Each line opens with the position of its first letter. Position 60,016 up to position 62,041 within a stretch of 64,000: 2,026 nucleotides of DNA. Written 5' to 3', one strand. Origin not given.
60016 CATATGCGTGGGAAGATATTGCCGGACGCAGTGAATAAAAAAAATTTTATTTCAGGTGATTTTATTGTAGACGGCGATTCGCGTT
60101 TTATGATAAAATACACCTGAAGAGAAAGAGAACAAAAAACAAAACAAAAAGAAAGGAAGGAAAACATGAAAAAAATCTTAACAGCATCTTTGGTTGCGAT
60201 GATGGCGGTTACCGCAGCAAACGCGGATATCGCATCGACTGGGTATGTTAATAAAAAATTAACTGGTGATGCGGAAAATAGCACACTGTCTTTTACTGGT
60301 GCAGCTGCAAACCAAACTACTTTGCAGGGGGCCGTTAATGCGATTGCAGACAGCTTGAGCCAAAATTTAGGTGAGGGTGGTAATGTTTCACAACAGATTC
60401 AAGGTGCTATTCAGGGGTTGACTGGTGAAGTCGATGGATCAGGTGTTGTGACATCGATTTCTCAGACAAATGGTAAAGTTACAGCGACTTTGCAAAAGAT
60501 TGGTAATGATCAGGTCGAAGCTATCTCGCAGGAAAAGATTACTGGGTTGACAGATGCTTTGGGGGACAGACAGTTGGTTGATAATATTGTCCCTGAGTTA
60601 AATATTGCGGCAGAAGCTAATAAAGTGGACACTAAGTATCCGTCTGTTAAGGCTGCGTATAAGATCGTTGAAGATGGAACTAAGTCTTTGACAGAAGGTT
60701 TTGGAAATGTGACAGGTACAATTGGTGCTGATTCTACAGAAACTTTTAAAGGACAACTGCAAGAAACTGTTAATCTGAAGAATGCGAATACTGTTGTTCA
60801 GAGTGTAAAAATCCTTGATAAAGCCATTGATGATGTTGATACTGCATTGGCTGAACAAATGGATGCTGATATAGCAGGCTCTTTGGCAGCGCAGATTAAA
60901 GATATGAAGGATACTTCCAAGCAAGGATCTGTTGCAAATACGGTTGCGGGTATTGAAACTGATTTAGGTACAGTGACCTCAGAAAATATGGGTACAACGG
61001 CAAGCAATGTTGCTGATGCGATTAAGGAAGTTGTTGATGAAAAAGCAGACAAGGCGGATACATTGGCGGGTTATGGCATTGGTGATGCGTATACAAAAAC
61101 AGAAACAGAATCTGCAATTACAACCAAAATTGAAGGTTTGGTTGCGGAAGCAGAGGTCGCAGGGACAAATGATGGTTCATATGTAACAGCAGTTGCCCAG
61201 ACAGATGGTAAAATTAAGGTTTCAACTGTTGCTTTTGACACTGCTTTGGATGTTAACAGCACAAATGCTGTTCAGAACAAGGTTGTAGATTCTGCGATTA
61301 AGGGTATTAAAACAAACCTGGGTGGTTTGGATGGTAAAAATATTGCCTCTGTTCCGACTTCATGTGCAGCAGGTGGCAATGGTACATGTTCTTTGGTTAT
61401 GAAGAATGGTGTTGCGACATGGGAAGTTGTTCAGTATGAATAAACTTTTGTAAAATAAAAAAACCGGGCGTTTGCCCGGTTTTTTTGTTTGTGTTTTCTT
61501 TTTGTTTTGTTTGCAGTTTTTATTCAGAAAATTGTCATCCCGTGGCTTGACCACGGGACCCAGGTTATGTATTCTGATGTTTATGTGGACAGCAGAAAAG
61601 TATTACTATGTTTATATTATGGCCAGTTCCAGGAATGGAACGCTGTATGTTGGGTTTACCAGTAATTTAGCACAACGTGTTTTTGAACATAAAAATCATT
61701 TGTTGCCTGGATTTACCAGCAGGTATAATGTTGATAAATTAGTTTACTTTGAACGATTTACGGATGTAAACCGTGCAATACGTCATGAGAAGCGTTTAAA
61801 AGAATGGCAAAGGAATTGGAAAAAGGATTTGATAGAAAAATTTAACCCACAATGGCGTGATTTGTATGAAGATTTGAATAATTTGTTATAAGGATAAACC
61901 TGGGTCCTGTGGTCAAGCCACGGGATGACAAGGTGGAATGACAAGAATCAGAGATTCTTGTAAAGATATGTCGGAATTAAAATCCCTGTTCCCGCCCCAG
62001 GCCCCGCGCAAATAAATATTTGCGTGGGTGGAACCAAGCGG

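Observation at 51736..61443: Array of seven tandem paralogues encoding Sec-exported, phage-tail-fibre-like proteins with a common N-terminal docking motif and C-terminal tip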

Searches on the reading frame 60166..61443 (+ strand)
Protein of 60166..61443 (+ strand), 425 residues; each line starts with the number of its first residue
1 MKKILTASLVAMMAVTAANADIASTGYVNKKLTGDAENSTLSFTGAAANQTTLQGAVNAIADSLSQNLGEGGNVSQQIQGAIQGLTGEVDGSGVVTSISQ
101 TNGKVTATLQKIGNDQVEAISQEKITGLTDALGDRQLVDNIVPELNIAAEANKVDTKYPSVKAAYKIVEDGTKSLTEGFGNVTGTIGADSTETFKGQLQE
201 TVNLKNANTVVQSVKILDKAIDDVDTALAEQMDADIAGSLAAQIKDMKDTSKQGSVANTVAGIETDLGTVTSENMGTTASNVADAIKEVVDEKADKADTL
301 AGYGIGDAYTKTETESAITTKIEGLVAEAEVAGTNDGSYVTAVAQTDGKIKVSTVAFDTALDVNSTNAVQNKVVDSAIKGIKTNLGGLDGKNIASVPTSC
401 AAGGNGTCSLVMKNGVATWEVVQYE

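Call 3: search_protein_families(library=pfam, proteins=[window:60166-61443:+], max_evalue=1)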
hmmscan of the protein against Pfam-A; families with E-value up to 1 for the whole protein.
window:60166-61443:+ (425 aa): 8 families
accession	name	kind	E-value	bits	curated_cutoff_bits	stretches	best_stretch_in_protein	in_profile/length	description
PF06152.16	Phage_min_cap2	-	0.0091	15.4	26.3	1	118-231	67-175/366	Phage minor capsid protein 2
PF01676.23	Metalloenzyme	-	0.021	14.8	24.3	1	102-265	15-175/252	Metalloenzyme superfamily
PF03114.23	BAR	-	0.1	12.7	28.5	1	193-292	48-133/234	BAR domain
PF13713.11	BRX_N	-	0.14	12.3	24.5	1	239-249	15-25/37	Transcription factor BRX N-terminal domain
PF04163.17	Tht1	-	0.18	11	21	1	204-295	255-348/595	Tht1-like nuclear fusion protein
PF24430.1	DUF7553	-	0.19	12.7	27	1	217-290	13-80/85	Family of unknown function (DUF7553)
PF20663.3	COG4_N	-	0.4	11.2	27.3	1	200-259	45-103/107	Conserved oligomeric Golgi complex subunit 4, N-terminal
PF07464.16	ApoLp-III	-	0.75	10.4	36.3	0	217-300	56-139/146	Apolipophorin-III precursor (apoLp-III)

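Call 4: search_protein_families(library=ncbifam, proteins=[window:60166-61443:+], max_evalue=1)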
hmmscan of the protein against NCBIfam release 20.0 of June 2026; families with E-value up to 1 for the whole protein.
window:60166-61443:+ (425 aa): 1 family
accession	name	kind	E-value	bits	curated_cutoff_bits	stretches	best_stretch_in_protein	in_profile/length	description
NF012015.1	PRK15471.1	equivalog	0.022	13.8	267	1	204-257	135-189/325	LPS O-antigen chain length determinant protein WzzB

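Call 5: search_protein_families(library=phrogs, proteins=[window:60166-61443:+], max_evalue=0.1)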
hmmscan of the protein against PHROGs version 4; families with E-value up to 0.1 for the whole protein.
window:60166-61443:+ (425 aa): 1 family
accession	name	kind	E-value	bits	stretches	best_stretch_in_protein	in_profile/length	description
phrog_21851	-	unknown function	0.091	13.7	0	96-130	2-37/70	-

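Call 11: find_homologous_proteins(query=window:60166-61443:+, max_evalue=0.001)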
Query window:60166-61443:+ (425 aa): 114 proteins with E <= 0.001 among 8000 candidates.
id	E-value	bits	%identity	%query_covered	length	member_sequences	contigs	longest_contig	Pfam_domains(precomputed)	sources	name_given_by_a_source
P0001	2.4e-253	858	100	100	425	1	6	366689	-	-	-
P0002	2.2e-142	493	63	100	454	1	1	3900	-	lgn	-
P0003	3.1e-140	486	62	100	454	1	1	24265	-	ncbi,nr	ncbi:MAG: hypothetical protein Q4C08_00165 [Pseudomonadota bacterium]|nr:hypothetical protein [Pseud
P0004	8.7e-138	478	61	100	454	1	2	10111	-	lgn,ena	-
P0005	4.0e-116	407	79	40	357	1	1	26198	-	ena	-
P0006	4.5e-116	406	52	100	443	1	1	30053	-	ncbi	-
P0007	7.1e-65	238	41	100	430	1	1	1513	-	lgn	-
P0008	1.3e-60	224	62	35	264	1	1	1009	-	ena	-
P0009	3.6e-58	216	39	100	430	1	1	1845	-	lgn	-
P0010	9.1e-58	215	37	99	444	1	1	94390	-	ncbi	-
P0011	3.3e-53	200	83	24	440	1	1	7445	-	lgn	-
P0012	1.4e-47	181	39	97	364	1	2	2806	-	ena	-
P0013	1.8e-30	125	38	68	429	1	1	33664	-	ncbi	-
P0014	1.9e-28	118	38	69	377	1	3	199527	-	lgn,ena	-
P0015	6.7e-28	116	33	100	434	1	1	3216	-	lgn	-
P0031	4.1e-12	64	72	8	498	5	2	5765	PF18454.8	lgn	-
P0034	1.9e-10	59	57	11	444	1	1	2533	PF24243.2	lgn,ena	-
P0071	1.7e-6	46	59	13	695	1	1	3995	PF03895.22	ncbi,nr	ncbi:MAG: YadA-like family protein [Alphaproteobacteria bacterium]|nr:YadA-like family protein [Alph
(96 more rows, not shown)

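Call 18: find_related_loci(query=A1, collection=genome_contigs, flank=10000)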
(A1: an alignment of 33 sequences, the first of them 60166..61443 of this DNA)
Query A1 (425 aa) in genome_contigs; peptide patterns used: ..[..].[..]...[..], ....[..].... (x = any residue, [..] = any of these).
162 stretches matched a pattern; 36 encode a relative of the query (tblastn E <= 1e-3); 36 distinct loci.
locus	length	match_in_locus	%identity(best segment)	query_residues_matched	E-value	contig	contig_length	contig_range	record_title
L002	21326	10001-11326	37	1-422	9e-63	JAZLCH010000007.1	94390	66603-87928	MAG: Candidatus Enterousia sp. isolate T1900045051_TC20190044.MAGScoT_cleanbin_000024 SGB_4527_k141_807670, whole genome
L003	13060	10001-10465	39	1-171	9e-17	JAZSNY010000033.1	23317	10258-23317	MAG: Candidatus Enterousia sp. isolate T1900044549_TS20190015.MAGScoT_cleanbin_000102 SGB_200_k141_3835066, whole genome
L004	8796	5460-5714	53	1-91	1e-15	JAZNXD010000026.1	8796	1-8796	MAG: Candidatus Enterousia sp. isolate T1900044780_TS20190246.MAGScoT_cleanbin_000045 SGB_2551_k141_3720889, whole genom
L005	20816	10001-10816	40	1-292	2e-39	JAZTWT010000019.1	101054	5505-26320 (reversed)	MAG: Candidatus Enterousia sp. isolate T1900045332_YK20190021.MAGScoT_cleanbin_000044 SGB_6541_k141_792484, whole genome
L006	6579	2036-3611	37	4-362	3e-14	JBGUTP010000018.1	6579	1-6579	MAG: Candidatus Enterousia sp. isolate fecal_MAG_67 fecal_MAG_67_contig_0018, whole genome shotgun sequence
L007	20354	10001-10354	44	1-108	8e-14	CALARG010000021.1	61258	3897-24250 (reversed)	MAG TPA_asm: uncultured Alphaproteobacteria bacterium isolate SRR6425825_bin.15_CONCOCT_v1.1_MAG genome assembly, contig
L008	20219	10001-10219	58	4-73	3e-13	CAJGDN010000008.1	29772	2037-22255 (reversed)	MAG: uncultured Alphaproteobacteria bacterium isolate MAG63 genome assembly, contig: k141_675097_length_29772_cov_10.379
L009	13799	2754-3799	49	1-324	9e-12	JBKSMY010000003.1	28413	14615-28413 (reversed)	MAG: Alphaproteobacteria bacterium isolate KS320-82 k141_960172, whole genome shotgun sequence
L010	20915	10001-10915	44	1-422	3e-11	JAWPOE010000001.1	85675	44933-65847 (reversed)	MAG: Alphaproteobacteria bacterium isolate KA0040-166 k141_185656, whole genome shotgun sequence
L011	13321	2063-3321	51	1-324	3e-11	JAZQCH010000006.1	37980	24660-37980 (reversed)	MAG: Candidatus Enterousia sp. isolate T1900044638_TS20190104.MAGScoT_cleanbin_000052 SGB_1211_k141_1528677, whole genom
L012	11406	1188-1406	52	1-76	2e-10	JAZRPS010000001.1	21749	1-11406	MAG: Candidatus Enterousia sp. isolate T1900045373_YK20190063.MAGScoT_cleanbin_000025 SGB_6863_k141_2397113, whole genom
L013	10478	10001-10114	79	1-39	5e-10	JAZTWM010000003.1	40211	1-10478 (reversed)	MAG: Candidatus Enterousia sp. isolate T1900045333_YK20190022.MAGScoT_cleanbin_000042 SGB_6555_k141_2106142, whole genom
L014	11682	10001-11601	37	1-424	2e-9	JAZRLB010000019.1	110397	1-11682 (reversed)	MAG: Candidatus Enterousia sp. isolate T1900045443_YK20190134.MAGScoT_cleanbin_000013 SGB_7129_k141_2489615, whole genom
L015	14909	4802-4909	75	1-36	5e-9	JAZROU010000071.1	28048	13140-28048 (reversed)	MAG: Candidatus Enterousia sp. isolate T1900045388_YK20190078.MAGScoT_cleanbin_000020 SGB_6918_k141_1527493, whole genom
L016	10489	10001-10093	84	1-31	5e-9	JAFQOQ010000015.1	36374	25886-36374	MAG: Alphaproteobacteria bacterium isolate RGIG2010 Goat_Colon-1__c407072, whole genome shotgun sequence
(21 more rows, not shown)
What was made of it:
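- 36 loci were found, all from Enterousia/Rs-D84-type gut Alphaproteobacteria MAGs (call 18).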

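Call 34: search_solved_structures(query=window:60166-61443:+, max_evalue=1, show_alignments=2)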
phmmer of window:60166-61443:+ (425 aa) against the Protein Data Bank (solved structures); distinct sequences matched with E-value up to 1: 1.
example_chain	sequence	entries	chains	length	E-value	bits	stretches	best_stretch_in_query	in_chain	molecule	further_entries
3h87_C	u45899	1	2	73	0.71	12.5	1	9-62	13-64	Putative uncharacterized protein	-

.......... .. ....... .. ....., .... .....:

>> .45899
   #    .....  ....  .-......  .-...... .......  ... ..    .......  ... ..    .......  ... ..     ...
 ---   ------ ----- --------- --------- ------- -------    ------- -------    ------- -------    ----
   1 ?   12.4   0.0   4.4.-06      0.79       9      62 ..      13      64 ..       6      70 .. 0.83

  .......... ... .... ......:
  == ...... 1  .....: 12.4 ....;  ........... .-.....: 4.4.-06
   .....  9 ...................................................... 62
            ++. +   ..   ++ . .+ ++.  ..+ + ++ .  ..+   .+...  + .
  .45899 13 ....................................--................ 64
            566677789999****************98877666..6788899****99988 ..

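Call 45: predict_structure(alignment_id=A1)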
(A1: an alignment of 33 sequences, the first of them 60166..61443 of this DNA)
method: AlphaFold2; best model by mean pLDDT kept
length: 425 residues; sequences in the alignment: 33
mean_pLDDT: 66.0   pTM: 0.23
mean pLDDT of the five models: 66.0, 64.0, 61.2, 60.2, 60.2
residues with pLDDT >= 90: 2; 70-90: 173; 50-70: 193; < 50: 57
segments of 3 or more residues with pLDDT < 50: 17-19, 182-184, 186-189, 299-319, 386-392
pLDDT, mean of each block of 10 residues (from residue 1): 50 51 56 59 85 85 75 61 59 79 80 73 74 64 56 58 73 66 48 55 67 81 84 77 76 65 62 62 70 55 45 47 50 59 77 71 60 73 55 63 77 80 76
secondary structure, 60 per line:
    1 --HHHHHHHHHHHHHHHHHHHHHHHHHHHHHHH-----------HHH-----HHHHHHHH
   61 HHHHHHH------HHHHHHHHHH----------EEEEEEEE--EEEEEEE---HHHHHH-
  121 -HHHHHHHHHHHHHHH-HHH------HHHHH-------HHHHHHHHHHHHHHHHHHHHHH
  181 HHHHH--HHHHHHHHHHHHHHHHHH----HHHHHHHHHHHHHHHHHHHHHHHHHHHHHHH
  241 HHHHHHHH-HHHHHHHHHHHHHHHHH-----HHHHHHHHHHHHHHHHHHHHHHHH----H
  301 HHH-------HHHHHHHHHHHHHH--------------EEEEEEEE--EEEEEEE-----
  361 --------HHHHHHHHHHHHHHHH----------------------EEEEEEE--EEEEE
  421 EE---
elements in order: H3-33 H53-67 H74-83 E94-101 E104-110 H114-119 H122-136 H147-151 H159-185 H188-205 H210-248 H250-266 H272-295 H300-303 H311-324 E339-346 E349-355 H369-384 E407-413 E416-422
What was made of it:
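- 60166..61443 (+): Paralogue 7, class G (425 aa). Signal peptide plus N-terminus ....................|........; mosaic shaft with two internal beta-hairpins; Cys-pair hairpin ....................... at nt 61363-61431. AF2 places strands at 407-413 and 416-422 (call 45).
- On Trimeric autotransporter adhesins (type Vc): The AF2 helix and hairpin pattern agrees (call 45).
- On Bdellovibrio MAT superfamily: AF2 gives helix or coil there (call 45).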

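Call 49: fold_search(model_id=the predicted structure, library=pdb)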
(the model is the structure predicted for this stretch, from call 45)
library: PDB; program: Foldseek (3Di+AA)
matches with E <= 10: 22; with E <= 0.001: 0
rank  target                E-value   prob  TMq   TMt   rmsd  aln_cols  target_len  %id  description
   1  4g6q_B                2.3e+00  0.06  0.06  0.15  23.5       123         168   17  The crystal structure of a functionally unknown protein Kfla_6221 from Kribbella flavida DSM 17836 (released 2012-09-19)
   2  4p9f_A                3.3e+00  0.06  0.10  0.18  22.3       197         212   12  E. coli McbR/YncC (released 2015-01-14)
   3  3qkr_B                3.5e+00  0.02  0.07  0.12  21.2       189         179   14  Mre11 Rad50 binding domain bound to Rad50 (released 2011-03-30)
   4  9o85_A                3.9e+00  0.05  0.14  0.15  25.7       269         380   10  Cryo-EM structure of KCa2.2_I/calmodulin channel in complex with rimtuzalcap (released 2025-06-18)
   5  7abr_F                4.9e+00  0.06  0.09  0.07  13.9        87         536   15  Cryo-EM structure of B. subtilis ClpC (DWB mutant) hexamer bound to a substrate polypeptide (released 2021-10-06)
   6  7xqc_A                4.9e+00  0.05  0.05  0.05  14.2        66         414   14  Crystal structure of N-terminal domain of Rv2908c fused with Maltose Binding Protein (MBP) (released 2023-05-17)
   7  2mmv_MODEL_1_A        5.9e+00  0.07  0.07  0.28  19.1        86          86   13  ZapA mutant dimer from Geobacillus stearothermophilus (released 2015-06-17)
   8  2k7r_MODEL_1_A        6.3e+00  0.04  0.06  0.20  14.2        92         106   11  N-terminal domain of the Bacillus subtilis helicase-loading protein DnaI (released 2009-03-03)
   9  7pkt_e                6.3e+00  0.03  0.04  0.09  13.8        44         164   34  Large subunit of the Chlamydomonas reinhardtii mitoribosome (released 2022-06-15)
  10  4g6q_A                7.0e+00  0.03  0.07  0.15  23.4       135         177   16  The crystal structure of a functionally unknown protein Kfla_6221 from Kribbella flavida DSM 17836 (released 2012-09-19)
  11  4hv0_B                7.5e+00  0.04  0.05  0.20  17.6        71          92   21  Structure and Function of AvtR, a Novel Transcriptional Regulator from a Hyperthermophilic Archaeal Lipothrixvirus (released 2012-11-21)
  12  7wv9_A                7.5e+00  0.04  0.06  0.10  16.6       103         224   11  Allosteric modulator ZCZ011 binding to CP55940-bound cannabinoid receptor 1 in complex with Gi protein (released 2022-06-15)
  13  4tpt_B                7.9e+00  0.06  0.06  0.08   9.4        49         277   16  Crystal Structure of the Human LIMK2 Kinase Domain In Complex With a Non-ATP Competitive Inhibitor (released 2014-10-22)
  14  5uz4_G                8.4e+00  0.04  0.07  0.16  22.8        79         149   14  The cryo-EM structure of YjeQ bound to the 30S subunit suggests a fidelity checkpoint function for this protein in rib (released 2017-04-19)
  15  7xqc_C                8.4e+00  0.04  0.05  0.05  13.5        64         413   14  Crystal structure of N-terminal domain of Rv2908c fused with Maltose Binding Protein (MBP) (released 2023-05-17)
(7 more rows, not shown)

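Call 53: search_dna_similar(query=window:60166-61443:+, collection=phages, mode=protein, max_evalue=0.001, max_rows=10)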
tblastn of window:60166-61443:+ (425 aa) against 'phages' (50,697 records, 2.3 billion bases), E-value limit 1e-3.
No match.

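Call 54: find_related_loci(query=A1, collection=viral_contigs, flank=8000)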
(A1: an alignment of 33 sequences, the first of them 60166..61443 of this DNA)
Query A1 (425 aa) in viral_contigs; peptide patterns used: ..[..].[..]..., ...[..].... (x = any residue, [..] = any of these).
55 stretches matched a pattern, but none encodes a relative of the query by tblastn (E <= 1e-3).
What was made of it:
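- On Phage tail fibre / prophage tail module: No relative was found in IMG/VR (call 54).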

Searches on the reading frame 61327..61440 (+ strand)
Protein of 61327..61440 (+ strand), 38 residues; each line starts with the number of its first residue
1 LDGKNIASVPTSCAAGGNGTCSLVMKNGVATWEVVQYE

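Call 29: search_solved_structures(query=A2, max_evalue=10, show_alignments=4)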
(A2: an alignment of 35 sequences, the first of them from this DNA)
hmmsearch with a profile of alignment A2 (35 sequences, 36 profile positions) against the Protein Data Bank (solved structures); distinct sequences matched with E-value up to 10: 1.
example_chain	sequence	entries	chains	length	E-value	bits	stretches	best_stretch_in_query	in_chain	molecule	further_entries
9kvu_A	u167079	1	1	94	0.89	12.7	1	12-29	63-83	bacterial immunoglobulin domain B1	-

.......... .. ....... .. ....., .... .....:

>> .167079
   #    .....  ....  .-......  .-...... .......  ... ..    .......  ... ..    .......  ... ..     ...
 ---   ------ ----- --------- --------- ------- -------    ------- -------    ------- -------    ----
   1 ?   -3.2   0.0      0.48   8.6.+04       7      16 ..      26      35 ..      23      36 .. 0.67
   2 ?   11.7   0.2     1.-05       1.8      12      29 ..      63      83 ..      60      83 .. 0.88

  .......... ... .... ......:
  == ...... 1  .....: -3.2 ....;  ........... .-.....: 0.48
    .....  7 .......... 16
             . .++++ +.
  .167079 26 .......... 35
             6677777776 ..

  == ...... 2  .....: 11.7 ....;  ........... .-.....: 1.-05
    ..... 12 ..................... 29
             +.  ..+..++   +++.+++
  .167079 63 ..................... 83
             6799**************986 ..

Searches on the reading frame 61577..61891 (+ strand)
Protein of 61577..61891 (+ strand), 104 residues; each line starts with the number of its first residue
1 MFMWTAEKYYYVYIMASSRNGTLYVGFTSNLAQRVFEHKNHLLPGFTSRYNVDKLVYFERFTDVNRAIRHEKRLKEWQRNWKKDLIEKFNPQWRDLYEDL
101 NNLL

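Call 81: search_protein_families(library=pfam, proteins=[window:61577-61891:+], max_evalue=0.05)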
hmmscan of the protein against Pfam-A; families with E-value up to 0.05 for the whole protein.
window:61577-61891:+ (104 aa): 3 families
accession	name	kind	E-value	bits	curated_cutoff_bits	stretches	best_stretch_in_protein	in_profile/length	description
PF01541.30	GIY-YIG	-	6.2e-15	55.7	22.6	1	9-83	1-77/78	GIY-YIG catalytic domain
PF10544.15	T5orf172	-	0.0025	18.8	20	1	11-80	2-69/101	T5orf172 domain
PF13455.12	MUG113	-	0.04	14.9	22.3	0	25-60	3-32/73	Meiotically up-regulated gene 113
